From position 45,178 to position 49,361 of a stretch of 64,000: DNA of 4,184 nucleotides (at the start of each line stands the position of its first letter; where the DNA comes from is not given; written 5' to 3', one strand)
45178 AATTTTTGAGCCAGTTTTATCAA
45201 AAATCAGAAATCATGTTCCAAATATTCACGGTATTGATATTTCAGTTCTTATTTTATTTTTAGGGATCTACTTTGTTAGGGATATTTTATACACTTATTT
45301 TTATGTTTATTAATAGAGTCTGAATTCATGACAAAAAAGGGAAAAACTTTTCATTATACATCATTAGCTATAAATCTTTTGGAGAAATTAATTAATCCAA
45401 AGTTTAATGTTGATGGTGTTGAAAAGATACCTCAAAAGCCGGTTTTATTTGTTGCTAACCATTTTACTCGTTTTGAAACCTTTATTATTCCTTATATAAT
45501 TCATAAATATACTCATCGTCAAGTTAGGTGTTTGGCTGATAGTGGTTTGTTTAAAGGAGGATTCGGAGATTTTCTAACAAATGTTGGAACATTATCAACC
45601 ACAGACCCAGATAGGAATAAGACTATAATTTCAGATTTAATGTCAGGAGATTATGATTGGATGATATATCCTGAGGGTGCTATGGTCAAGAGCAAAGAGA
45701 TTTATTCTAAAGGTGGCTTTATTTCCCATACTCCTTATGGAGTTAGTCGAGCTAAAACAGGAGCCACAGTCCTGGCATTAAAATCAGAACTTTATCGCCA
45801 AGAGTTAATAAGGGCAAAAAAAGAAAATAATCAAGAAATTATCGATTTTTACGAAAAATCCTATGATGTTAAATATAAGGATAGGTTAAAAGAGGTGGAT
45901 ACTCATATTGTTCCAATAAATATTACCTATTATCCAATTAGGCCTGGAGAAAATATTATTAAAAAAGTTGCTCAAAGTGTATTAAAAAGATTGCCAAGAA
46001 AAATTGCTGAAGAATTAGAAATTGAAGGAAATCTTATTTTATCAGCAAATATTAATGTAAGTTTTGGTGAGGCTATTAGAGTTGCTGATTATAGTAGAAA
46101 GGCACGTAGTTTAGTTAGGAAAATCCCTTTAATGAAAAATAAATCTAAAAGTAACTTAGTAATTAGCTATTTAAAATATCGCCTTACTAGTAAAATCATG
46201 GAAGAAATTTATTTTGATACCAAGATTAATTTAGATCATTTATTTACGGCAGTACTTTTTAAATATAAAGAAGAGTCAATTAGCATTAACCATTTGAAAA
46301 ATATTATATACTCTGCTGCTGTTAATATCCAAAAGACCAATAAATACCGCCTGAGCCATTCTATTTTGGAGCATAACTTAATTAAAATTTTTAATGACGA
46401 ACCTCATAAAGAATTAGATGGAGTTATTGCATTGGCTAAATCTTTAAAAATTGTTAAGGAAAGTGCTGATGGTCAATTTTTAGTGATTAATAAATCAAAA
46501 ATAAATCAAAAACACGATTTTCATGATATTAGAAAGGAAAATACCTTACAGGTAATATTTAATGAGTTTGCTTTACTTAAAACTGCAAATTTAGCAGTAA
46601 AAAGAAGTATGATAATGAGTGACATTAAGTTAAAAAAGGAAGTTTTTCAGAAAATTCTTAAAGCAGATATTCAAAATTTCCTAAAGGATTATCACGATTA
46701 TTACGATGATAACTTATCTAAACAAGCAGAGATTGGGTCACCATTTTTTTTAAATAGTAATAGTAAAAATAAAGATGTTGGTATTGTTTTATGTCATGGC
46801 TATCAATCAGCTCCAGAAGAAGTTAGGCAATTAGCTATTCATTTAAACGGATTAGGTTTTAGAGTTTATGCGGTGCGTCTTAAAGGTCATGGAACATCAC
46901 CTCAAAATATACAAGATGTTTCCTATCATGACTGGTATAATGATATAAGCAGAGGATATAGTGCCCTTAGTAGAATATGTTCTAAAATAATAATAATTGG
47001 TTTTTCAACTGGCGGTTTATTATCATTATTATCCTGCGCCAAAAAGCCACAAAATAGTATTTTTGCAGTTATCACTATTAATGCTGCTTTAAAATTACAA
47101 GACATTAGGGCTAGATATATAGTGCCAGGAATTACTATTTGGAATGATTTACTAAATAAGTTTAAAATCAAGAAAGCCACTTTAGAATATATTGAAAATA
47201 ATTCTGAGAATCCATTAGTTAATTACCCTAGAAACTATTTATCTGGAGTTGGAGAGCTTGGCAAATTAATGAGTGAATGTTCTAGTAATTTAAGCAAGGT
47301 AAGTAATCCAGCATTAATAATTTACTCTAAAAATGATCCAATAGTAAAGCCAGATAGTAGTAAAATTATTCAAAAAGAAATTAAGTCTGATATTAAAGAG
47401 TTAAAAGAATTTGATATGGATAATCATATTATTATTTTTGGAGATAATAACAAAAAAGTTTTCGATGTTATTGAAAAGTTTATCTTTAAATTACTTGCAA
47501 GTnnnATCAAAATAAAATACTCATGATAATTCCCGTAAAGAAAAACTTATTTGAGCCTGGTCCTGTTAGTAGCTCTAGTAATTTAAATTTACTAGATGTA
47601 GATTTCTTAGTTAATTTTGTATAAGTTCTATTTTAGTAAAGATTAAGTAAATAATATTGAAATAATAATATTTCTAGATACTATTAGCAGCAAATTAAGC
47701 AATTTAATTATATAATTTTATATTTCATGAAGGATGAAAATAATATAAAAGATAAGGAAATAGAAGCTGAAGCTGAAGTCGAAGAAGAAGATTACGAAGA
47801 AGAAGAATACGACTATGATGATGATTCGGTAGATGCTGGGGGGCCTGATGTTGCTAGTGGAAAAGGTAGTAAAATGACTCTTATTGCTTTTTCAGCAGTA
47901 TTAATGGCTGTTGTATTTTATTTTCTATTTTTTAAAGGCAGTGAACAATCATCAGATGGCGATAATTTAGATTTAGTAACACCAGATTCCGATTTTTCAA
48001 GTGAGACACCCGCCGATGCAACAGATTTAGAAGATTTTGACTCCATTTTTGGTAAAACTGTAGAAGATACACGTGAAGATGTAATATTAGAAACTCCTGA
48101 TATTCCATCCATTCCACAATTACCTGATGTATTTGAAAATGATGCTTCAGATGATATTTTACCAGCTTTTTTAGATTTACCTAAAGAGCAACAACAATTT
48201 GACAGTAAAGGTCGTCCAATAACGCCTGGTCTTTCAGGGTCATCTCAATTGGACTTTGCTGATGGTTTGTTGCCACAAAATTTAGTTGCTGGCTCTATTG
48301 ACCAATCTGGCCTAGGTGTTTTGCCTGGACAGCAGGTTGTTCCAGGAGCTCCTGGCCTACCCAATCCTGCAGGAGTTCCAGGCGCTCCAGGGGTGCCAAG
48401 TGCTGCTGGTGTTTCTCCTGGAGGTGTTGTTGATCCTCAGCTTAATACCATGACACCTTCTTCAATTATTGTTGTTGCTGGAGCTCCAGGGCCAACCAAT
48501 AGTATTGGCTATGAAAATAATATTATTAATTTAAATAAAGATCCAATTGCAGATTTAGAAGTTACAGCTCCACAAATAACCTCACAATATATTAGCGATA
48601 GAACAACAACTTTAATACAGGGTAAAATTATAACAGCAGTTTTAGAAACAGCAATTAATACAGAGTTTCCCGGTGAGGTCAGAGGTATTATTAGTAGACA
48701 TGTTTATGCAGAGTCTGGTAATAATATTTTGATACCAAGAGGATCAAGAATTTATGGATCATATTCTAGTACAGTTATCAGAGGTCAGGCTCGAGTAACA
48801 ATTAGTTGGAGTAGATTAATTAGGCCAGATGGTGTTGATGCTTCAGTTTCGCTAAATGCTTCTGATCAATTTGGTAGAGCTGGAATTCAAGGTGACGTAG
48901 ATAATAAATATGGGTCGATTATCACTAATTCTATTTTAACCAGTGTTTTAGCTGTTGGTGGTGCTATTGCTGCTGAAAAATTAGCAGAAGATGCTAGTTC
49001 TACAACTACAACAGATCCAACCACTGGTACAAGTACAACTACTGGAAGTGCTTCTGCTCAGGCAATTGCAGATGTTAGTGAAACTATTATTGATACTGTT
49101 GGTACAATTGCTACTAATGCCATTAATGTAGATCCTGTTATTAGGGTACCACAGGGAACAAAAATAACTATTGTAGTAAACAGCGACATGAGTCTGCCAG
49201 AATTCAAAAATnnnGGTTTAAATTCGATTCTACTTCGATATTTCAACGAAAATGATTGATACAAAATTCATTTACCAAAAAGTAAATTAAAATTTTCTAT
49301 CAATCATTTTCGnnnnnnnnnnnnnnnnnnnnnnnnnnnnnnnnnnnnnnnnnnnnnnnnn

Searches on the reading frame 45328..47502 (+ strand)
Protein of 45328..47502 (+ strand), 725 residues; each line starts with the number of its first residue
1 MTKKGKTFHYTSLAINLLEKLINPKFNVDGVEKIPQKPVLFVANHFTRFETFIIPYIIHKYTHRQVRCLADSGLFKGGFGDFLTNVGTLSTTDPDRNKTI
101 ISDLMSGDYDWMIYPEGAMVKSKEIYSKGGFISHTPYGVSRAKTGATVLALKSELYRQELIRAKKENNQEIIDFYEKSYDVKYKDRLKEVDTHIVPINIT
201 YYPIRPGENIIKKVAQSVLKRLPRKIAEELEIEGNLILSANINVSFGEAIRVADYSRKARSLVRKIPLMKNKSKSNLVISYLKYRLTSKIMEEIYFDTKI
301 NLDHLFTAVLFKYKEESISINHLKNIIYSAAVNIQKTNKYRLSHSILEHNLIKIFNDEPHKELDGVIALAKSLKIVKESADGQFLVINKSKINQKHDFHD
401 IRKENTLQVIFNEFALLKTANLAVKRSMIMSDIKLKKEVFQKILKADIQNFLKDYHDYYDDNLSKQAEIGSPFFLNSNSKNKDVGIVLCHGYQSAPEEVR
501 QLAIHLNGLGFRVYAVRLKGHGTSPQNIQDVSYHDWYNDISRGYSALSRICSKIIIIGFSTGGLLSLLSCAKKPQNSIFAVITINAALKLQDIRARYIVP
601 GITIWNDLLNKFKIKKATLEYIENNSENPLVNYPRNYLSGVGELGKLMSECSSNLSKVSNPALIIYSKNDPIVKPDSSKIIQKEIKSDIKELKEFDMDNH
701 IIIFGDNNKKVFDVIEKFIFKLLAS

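Call 78: search_protein_families(library=pfam, proteins=[window:45328-47502:+], max_evalue=0.000001)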
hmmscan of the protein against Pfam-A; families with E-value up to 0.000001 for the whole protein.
window:45328-47502:+ (725 aa): 4 families
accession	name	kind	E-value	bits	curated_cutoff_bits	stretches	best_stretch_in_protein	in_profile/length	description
PF12146.15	Hydrolase_4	-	1.4e-22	80.6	27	1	486-703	7-235/239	Serine aminopeptidase, S33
PF00561.26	Abhydrolase_1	-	6.4e-13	49.4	25.8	1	486-600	3-121/245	alpha/beta hydrolase fold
PF12697.13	Abhydrolase_6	-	1.3e-08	36.2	26.3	1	486-702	1-205/217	Alpha/beta hydrolase family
PF01553.26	Acyltransferase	-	2.3e-08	34.4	23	1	26-153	2-122/132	Acyltransferase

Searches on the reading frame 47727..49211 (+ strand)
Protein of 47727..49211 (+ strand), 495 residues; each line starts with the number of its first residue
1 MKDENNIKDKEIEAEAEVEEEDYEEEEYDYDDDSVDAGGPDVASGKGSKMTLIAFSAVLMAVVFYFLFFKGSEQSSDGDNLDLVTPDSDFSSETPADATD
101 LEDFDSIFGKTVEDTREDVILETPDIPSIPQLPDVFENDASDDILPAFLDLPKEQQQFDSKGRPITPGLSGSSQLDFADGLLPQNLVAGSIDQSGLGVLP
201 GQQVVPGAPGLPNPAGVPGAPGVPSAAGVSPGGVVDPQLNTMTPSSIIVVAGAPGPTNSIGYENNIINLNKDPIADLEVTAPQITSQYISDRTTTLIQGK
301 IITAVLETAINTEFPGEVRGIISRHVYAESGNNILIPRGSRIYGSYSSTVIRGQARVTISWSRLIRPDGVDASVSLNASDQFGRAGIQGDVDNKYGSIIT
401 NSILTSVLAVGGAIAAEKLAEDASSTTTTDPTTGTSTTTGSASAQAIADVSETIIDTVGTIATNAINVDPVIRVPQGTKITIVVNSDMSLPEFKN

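Call 78: search_protein_families(library=pfam, proteins=[window:47727-49211:+], max_evalue=0.000001)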
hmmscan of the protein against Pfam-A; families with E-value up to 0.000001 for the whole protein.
window:47727-49211:+ (495 aa): 1 family
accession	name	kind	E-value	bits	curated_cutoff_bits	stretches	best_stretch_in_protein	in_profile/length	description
PF03743.19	TrbI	-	7.1e-46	156.9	35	1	295-490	1-188/188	Bacterial conjugation TrbI-like protein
